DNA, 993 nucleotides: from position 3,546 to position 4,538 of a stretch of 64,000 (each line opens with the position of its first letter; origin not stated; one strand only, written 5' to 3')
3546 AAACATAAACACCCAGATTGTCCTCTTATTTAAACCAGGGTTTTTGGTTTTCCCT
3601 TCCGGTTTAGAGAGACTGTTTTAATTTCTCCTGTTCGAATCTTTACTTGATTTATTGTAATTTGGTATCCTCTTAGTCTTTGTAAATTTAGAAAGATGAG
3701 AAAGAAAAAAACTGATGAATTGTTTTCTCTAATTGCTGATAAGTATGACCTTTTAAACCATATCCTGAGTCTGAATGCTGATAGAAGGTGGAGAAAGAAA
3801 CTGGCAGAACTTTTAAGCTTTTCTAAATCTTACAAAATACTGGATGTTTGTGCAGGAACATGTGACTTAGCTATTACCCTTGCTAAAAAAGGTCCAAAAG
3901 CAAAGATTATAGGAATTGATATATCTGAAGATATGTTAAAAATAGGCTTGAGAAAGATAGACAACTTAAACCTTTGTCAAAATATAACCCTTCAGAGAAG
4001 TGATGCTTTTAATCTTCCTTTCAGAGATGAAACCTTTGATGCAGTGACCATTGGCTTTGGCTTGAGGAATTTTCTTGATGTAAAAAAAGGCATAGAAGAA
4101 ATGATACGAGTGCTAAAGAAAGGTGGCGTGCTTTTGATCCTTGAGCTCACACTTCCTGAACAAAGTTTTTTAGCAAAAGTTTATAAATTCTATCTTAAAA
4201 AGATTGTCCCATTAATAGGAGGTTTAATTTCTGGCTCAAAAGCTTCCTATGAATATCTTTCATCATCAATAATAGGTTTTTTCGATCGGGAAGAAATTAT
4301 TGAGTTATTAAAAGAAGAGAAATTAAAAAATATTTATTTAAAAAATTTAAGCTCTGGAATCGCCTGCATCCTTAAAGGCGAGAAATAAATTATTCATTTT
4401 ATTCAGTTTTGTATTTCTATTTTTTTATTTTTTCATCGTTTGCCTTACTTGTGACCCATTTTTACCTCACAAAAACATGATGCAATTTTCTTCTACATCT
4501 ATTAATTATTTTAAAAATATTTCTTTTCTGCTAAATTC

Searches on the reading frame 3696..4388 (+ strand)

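Call 3: search_protein_families(library=pfam, proteins=[window:3696-4388:+], max_evalue=1)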
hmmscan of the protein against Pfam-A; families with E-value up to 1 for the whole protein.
window:3696-4388:+ (230 aa): 22 families
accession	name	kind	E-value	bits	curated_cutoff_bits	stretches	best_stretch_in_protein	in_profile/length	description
PF01209.24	Ubie_methyltran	-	5.5e-61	206.3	20.1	1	3-229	6-232/233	ubiE/COQ5 methyltransferase family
PF13649.12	Methyltransf_25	-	8.2e-21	74.9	27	1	48-144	1-97/97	Methyltransferase domain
PF13847.12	Methyltransf_31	-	2.2e-19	70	27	1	43-152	2-113/145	Methyltransferase domain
PF08241.18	Methyltransf_11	-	1.4e-18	67.7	21.2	1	49-148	1-95/95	Methyltransferase domain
PF08242.18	Methyltransf_12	-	2.6e-12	47.7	30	1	49-146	1-98/98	Methyltransferase domain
PF13489.12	Methyltransf_23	-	2.4e-09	37.6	27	1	28-154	5-122/164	Methyltransferase domain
PF02390.23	Methyltransf_4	-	1.4e-08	34.9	24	1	48-121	5-80/173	Putative methyltransferase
PF05175.20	MTS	-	8e-05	22.8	23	1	36-149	23-139/170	Methyltransferase small domain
PF12847.13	Methyltransf_18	-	9.2e-05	22.9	27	1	35-127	4-97/151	Methyltransferase domain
PF01135.25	PCMT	-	0.00046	20.5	20.3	1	36-148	65-171/210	Protein-L-isoaspartate(D-aspartate) O-methyltransferase (PCMT)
PF02353.26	CMAS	-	0.00055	19.8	27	1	29-172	47-191/273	Mycolic acid cyclopropane synthetase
PF05148.21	Methyltransf_8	-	0.00087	19.7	27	1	96-152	105-160/219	Hypothetical methyltransferase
PF04816.18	TrmK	-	0.0015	18.6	27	1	50-120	3-74/205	tRNA (adenine(22)-N(1))-methyltransferase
PF01728.25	FtsJ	-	0.0024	18.2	24.1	1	42-164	19-141/181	FtsJ-like methyltransferase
PF02475.24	TRM5-TYW2_MTfase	-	0.0055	17.1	28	1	33-148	27-135/164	TRM5/TYW2 methyltransferase domain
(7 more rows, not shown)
